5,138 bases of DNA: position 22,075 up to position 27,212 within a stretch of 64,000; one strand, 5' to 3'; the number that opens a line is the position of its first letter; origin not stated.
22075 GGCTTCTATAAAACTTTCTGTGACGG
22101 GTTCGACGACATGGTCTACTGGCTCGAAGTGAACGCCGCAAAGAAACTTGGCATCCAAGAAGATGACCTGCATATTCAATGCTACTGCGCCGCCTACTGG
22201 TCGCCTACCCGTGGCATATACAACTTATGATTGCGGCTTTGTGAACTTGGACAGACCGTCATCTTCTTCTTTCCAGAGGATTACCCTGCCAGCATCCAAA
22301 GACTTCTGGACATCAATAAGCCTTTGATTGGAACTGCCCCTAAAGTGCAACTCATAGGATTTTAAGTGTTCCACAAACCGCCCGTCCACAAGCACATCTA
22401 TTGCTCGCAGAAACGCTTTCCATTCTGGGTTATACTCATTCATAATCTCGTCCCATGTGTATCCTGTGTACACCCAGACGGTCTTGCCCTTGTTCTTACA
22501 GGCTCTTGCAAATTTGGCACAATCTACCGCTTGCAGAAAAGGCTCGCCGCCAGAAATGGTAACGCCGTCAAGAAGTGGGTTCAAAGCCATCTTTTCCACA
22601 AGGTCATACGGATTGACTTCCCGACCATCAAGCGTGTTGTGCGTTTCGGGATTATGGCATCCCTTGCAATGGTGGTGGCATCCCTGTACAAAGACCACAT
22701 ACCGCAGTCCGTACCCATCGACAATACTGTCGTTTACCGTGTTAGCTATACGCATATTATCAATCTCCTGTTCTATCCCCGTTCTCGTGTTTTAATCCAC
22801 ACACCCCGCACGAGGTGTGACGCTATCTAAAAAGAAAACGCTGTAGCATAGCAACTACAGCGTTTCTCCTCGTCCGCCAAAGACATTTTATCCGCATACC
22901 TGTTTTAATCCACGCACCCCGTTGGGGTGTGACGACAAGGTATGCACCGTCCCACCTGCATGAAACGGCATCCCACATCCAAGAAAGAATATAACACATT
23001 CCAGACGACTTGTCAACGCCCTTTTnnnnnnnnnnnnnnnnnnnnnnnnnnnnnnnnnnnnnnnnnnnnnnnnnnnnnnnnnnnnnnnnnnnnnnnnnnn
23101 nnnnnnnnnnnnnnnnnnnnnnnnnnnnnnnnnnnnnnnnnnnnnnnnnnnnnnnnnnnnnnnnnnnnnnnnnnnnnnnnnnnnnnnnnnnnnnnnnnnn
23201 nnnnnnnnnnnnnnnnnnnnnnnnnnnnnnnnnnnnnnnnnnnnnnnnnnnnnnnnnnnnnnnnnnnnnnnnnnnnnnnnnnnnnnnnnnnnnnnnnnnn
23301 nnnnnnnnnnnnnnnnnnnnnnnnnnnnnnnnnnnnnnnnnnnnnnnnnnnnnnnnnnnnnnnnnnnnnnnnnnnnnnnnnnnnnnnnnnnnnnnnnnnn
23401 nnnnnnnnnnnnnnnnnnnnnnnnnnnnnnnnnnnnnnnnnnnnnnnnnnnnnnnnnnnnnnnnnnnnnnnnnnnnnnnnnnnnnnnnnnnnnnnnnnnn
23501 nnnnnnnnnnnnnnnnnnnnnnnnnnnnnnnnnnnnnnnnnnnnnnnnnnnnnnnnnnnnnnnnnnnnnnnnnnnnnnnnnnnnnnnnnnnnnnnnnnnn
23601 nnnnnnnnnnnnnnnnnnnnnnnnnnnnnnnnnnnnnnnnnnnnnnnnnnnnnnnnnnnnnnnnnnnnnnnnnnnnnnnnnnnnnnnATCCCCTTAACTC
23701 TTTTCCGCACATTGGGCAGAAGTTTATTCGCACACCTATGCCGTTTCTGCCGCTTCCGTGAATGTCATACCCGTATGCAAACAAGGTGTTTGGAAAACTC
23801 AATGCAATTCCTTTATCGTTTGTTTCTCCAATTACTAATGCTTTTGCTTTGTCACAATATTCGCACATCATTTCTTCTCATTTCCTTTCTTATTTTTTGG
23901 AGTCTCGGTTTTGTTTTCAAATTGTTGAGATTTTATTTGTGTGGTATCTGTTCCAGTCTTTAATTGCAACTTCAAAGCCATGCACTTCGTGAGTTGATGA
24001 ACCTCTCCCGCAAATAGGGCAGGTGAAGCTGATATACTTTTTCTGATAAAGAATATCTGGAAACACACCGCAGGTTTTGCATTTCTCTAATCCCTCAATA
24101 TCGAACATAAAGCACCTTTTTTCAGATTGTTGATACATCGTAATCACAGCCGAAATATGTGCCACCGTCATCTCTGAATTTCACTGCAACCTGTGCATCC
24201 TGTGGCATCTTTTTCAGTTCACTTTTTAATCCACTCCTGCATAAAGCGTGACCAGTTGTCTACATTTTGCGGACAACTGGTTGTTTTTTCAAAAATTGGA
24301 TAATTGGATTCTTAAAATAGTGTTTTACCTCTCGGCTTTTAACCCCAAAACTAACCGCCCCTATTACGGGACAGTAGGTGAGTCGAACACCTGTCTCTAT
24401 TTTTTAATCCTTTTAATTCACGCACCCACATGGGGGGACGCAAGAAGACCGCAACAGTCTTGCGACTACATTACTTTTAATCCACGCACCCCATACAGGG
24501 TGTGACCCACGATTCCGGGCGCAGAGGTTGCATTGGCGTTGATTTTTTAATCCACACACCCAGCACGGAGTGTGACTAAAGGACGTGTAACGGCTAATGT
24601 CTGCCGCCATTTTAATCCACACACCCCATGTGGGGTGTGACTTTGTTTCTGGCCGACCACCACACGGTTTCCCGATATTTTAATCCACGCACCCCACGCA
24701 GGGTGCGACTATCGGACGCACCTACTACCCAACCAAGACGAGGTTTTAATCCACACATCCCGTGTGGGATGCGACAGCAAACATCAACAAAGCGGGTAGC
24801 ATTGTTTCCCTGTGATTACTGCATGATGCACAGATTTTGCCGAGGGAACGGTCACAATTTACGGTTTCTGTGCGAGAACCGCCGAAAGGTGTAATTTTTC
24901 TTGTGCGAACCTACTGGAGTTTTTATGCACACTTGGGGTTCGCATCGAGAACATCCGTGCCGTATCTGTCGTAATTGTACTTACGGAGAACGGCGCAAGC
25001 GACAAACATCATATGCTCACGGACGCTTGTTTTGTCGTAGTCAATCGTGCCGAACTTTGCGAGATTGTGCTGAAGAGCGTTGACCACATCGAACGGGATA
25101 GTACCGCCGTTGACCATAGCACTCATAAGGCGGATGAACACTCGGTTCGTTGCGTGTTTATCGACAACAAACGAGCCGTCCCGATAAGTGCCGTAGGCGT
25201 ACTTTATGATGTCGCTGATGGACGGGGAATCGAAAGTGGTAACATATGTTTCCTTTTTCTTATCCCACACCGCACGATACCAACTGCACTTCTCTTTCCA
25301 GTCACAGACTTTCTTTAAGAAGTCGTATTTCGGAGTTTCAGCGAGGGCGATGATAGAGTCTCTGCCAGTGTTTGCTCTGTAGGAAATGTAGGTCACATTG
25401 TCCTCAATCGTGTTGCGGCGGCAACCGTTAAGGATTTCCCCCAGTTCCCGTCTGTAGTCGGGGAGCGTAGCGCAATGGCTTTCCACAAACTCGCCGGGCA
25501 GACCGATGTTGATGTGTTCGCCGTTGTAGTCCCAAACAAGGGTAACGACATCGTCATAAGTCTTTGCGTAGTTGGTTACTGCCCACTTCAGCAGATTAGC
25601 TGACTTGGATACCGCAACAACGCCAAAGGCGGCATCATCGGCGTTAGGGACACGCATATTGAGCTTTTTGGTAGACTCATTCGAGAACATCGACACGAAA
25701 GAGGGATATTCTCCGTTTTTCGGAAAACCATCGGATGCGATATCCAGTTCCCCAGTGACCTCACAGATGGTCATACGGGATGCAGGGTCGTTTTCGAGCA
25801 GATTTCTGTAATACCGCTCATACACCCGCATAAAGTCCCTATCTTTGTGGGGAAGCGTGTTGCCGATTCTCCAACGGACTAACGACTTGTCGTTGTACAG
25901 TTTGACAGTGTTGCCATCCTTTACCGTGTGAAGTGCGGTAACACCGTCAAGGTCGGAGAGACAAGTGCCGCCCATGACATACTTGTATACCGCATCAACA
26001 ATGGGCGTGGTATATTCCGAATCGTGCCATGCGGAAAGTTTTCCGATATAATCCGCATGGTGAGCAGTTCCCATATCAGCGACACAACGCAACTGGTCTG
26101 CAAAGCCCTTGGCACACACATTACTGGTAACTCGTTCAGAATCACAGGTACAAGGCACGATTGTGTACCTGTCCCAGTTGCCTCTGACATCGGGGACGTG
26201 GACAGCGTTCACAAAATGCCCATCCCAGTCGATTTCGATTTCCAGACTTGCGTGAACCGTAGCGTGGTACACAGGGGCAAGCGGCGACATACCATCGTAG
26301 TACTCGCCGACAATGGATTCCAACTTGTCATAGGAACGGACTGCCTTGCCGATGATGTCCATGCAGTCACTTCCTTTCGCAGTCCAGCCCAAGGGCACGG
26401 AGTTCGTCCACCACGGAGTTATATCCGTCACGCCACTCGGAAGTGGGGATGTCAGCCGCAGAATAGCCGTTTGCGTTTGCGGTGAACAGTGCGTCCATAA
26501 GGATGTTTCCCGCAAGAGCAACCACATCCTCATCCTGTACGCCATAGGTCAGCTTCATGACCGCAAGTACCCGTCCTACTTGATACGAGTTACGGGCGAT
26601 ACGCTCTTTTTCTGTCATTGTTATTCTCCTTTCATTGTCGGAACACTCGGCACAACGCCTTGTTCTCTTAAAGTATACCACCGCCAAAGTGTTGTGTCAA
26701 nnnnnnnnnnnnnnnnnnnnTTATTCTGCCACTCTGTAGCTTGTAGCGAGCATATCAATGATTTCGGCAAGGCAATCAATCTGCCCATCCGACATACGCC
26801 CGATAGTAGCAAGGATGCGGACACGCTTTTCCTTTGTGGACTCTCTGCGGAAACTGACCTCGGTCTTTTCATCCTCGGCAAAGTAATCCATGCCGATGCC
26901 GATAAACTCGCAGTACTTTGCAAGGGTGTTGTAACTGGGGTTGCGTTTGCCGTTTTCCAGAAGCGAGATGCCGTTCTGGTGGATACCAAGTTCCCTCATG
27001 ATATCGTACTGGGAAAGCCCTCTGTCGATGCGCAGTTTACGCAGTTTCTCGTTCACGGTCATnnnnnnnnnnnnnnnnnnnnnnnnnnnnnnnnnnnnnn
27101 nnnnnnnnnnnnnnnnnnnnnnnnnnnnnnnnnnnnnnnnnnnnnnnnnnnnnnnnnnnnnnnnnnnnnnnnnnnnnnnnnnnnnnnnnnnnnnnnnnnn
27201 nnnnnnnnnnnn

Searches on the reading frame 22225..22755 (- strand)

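Call 25: search_protein_families(library=pfam, proteins=[window:22225-22755:-], max_evalue=0.01)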
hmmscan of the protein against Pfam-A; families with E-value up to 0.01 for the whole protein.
window:22225-22755:- (176 aa): 2 families
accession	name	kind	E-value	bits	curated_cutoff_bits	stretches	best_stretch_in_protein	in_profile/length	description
PF13353.11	Fer4_12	-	6.7e-39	133.8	22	1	12-147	1-137/137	4Fe-4S single cluster domain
PF04055.27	Radical_SAM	-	5.4e-09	36.9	29.5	1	21-107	2-96/166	Radical SAM superfamily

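Call 26: search_protein_families(library=phrogs, proteins=[window:22225-22755:-], max_evalue=0.001)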
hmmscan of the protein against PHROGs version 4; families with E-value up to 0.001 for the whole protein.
window:22225-22755:- (176 aa): 3 families
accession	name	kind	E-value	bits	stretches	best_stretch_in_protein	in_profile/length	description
phrog_626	-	DNA, RNA and nucleotide metabolism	5.7e-43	147.3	1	1-156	1-160/164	anaerobic ribonucleotide reductase small subunit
phrog_2076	-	moron, auxiliary metabolic gene and host takeover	3.1e-12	47.5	1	12-97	28-120/247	QueE-like radical SAM domain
phrog_20267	-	DNA, RNA and nucleotide metabolism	0.00031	21.5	0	96-146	2-45/61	anaerobic ribonucleoside reductase small subunit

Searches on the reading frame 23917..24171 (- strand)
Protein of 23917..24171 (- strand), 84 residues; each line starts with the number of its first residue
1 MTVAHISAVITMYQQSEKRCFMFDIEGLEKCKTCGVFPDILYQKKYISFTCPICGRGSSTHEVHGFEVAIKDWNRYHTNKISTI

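Call 28: search_protein_families(library=ncbifam, proteins=[window:23917-24171:-], max_evalue=0.01)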
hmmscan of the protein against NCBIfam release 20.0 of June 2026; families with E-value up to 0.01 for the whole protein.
window:23917-24171:- (84 aa): 1 family
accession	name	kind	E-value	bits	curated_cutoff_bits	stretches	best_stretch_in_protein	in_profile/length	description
TIGR02487.1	NrdD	equivalog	0.0074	14.9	326.35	1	28-77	527-571/581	anaerobic ribonucleoside-triphosphate reductase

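Call 29: search_protein_families(library=padloc, proteins=[window:23917-24171:-], max_evalue=0.01)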
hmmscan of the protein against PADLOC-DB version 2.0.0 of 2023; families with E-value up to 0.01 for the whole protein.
window:23917-24171:- (84 aa): 0 families

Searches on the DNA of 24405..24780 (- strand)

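Call 55: search_dna_similar(query=window:24405-24780:-, collection=phages, mode=distant, max_evalue=0.1, max_rows=30)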
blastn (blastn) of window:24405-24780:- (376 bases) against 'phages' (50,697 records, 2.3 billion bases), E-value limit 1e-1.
Records with a match: 1; places in all: 2; records where one place covers at least 80% of the query: 0.
Best place of each record, by identity: 60-80% 1.
By first word of the organism name: Bacteriophage 1.
By host as written in the record: - 1.
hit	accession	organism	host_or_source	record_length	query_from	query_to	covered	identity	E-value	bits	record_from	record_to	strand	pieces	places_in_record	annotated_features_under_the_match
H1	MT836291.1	Bacteriophage sp.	human fecal samples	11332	72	250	48%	72.9%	2e-3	95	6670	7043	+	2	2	record has no annotation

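Call 57: get_annotated_region(hit=H1, flank=1500)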
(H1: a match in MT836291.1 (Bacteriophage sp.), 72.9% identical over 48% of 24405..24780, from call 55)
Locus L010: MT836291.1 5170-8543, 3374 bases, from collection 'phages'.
description: UNVERIFIED: Bacteriophage sp. clone scaffold_1858 genomic sequence.
organism: Bacteriophage sp. (NCBI taxid 38018)
taxonomy: Viruses
host: -; source: human fecal samples; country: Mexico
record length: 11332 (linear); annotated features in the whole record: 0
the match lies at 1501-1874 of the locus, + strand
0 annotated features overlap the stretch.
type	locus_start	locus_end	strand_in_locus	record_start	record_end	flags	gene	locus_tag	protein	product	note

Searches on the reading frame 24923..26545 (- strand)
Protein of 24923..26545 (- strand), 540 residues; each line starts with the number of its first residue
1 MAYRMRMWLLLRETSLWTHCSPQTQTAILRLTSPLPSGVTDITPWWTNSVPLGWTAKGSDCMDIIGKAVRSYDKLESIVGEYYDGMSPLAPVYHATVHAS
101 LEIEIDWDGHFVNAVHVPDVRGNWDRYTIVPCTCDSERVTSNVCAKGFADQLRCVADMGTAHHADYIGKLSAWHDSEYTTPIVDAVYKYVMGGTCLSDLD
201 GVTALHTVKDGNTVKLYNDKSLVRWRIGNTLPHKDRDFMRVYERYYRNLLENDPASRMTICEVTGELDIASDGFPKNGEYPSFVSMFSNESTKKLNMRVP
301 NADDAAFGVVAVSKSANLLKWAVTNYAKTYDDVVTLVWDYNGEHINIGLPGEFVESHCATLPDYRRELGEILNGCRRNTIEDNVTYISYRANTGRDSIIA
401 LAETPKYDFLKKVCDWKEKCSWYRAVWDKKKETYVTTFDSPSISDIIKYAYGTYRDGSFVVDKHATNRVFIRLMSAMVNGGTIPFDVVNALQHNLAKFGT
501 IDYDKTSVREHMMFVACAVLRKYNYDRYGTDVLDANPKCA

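Call 25: search_protein_families(library=pfam, proteins=[window:24923-26545:-], max_evalue=0.01)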
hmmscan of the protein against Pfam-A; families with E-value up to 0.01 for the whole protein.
window:24923-26545:- (540 aa): 1 family
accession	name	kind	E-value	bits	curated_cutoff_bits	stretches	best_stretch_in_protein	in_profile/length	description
PF09709.15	Cas_Csd1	-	4.3e-30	105.4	27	1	82-528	4-435/559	CRISPR-associated protein (Cas_Csd1)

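Call 26: search_protein_families(library=phrogs, proteins=[window:24923-26545:-], max_evalue=0.001)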
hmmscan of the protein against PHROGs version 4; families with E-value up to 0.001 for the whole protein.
window:24923-26545:- (540 aa): 0 families

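Call 28: search_protein_families(library=ncbifam, proteins=[window:24923-26545:-], max_evalue=0.01)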
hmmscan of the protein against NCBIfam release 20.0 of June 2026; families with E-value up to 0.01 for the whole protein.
window:24923-26545:- (540 aa): 1 family
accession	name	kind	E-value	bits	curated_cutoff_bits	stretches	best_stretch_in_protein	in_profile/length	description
TIGR01863.1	cas_Csd1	equivalog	2.9e-14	52.5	218.65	1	89-523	19-454/588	type I-C CRISPR-associated protein Cas8c/Csd1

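Call 29: search_protein_families(library=padloc, proteins=[window:24923-26545:-], max_evalue=0.01)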
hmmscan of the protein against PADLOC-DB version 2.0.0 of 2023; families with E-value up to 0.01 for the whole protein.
window:24923-26545:- (540 aa): 4 families
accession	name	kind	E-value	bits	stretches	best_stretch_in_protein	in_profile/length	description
PDLC01647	Cas8c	-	4.8e-41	139.2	1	81-528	3-414/525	CAS-I-C; effector_LS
PDLC01370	Cas8c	-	3.7e-30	103.1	1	82-525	7-420/537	CAS-I-C; effector_LS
PDLC01255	Cas8c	-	5.6e-25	86.2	1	89-524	19-403/527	CAS-I-C; effector_LS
PDLC00970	Cas8c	-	7.6e-15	52.5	1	89-523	19-454/588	"CRISPR-associated protein Cas8c/Csd1, subtype I-C/DVULG"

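Call 31: find_related_loci(query=window:24923-26545:-, collection=viral_contigs, flank=6000)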
Query window:24923-26545:- (540 aa) in viral_contigs; peptide patterns used: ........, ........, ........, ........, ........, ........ (x = any residue, [..] = any of these).
2 stretches matched a pattern, but none encodes a relative of the query by tblastn (E <= 1e-3).

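Call 83: find_homologous_proteins(query=window:24923-26545:-, max_evalue=1e-10)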
Query window:24923-26545:- (540 aa): 1 proteins with E <= 1e-10 among 4174 candidates.
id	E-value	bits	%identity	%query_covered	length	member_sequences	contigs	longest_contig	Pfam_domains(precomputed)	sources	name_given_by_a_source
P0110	0.0e+0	1127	100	89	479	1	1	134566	PF09709.16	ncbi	-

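Call 94: search_protein_representatives(protein=window:24923-26362:-)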
Query: 479 residues. Proteins with E-value up to 0.001 (for the whole library): 806; up to 1e-10: 422; up to 1e-30: 38. The best 150 are listed.
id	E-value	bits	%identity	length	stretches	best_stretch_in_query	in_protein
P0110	0.0e+00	1126.9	100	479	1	1-479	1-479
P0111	1.8e-44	168.8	32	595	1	1-468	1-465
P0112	2.9e-42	161.5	31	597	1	2-467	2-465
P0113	2.8e-41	158.3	31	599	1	1-466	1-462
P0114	6.0e-41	157.2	31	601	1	1-468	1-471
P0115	2.0e-40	155.5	29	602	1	2-462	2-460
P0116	7.3e-40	153.6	30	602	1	2-469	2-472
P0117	8.0e-40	153.5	30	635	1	6-471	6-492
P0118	1.7e-39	152.5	29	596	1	3-467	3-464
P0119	1.1e-37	146.5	30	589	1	2-471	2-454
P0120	1.2e-37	146.3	31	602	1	2-470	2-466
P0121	7.7e-37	143.7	31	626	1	2-471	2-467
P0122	1.0e-36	143.2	30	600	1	3-470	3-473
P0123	6.5e-36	140.6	30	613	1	1-467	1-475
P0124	6.7e-36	140.6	32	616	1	3-468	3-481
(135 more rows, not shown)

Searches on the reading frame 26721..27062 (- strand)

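Call 28: search_protein_families(library=ncbifam, proteins=[window:26721-27062:-], max_evalue=0.01)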
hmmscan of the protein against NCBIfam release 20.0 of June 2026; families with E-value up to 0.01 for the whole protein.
window:26721-27062:- (113 aa): 10 families
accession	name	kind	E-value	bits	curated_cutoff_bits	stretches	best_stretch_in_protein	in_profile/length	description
NF041951.1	phage_RstR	subfamily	3.2e-12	46.6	80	1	1-107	1-101/108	RstR family transcriptional repressor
TIGR03070.1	couple_hipB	subfamily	1.3e-07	31.5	71.65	1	7-56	7-56/58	type II toxin-antitoxin system Y4mF family antitoxin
NF038139.1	Reg_Aceta_RamB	equivalog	7.1e-06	24.9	700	1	3-68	3-68/465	acetate metabolism transcriptional regulator RamB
NF007408.0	PRK09943.1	equivalog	9.7e-06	25.3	211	1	4-68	9-74/185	HTH-type transcriptional regulator PuuR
NF052239.1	antitox_spr1629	equivalog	3.6e-05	23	335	1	2-74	2-83/377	spr1629 family repressor/antitoxin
NF007271.0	PRK09726.1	equivalog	0.0004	20.3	79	1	5-61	15-71/88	type II toxin-antitoxin system antitoxin HipB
NF006015.0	PRK08154.1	subfamily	0.0011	18.2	204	1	3-68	31-96/314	anaerobic benzoate catabolism transcriptional regulator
NF041575.1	antitoxPezA_Strep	equivalog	0.0029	17.6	290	1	4-94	3-100/158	type II toxin-antitoxin system antitoxin PezA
NF047948.1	male_kill_WMK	equivalog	0.0037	16.8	300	1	4-66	7-226/300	WO male-killing family protein Wmk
TIGR00270.2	TIGR00270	equivalog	0.0044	16.8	110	1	5-68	78-141/159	multiprotein bridging factor aMBF1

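Call 29: search_protein_families(library=padloc, proteins=[window:26721-27062:-], max_evalue=0.01)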
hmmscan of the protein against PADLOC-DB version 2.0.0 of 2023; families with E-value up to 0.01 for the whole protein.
window:26721-27062:- (113 aa): 18 families
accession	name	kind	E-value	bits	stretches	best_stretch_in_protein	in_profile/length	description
PDLC02926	HTH_VI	-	1.2e-13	49.2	1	3-67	2-69/92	-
PDLC03944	RmrA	-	1.4e-09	35.5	1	5-82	9-91/384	-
PDLC03947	RmrA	-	2.3e-09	34.5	1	3-75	12-89/383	-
PDLC03952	RmrA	-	7.2e-09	33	1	3-70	23-90/395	-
PDLC03951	RmrA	-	1.1e-08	32.5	1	4-85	10-95/400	-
PDLC03954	RmrA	-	3.7e-08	30.7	1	4-80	12-93/380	-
PDLC03949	RmrA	-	2.5e-07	27.9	1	4-84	4-89/363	-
PDLC03665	Control_protein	-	4.9e-07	27.9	1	4-59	10-66/77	control protein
PDLC04142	capH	-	2.3e-06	26.6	1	2-105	6-98/103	capH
PDLC03945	RmrA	-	8e-06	23.3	1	3-81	3-85/394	-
PDLC03955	RmrA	-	9.1e-05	19.8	1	9-70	27-88/371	-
PDLC03953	RmrA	-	0.00018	18.8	1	4-81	7-88/373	-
PDLC03946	RmrA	-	0.00021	18.1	1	4-72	4-77/357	-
PDLC03948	RmrA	-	0.00034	17.6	1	4-69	10-81/397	-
PDLC03956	RmrA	-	0.0023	15.1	1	3-76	9-85/399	-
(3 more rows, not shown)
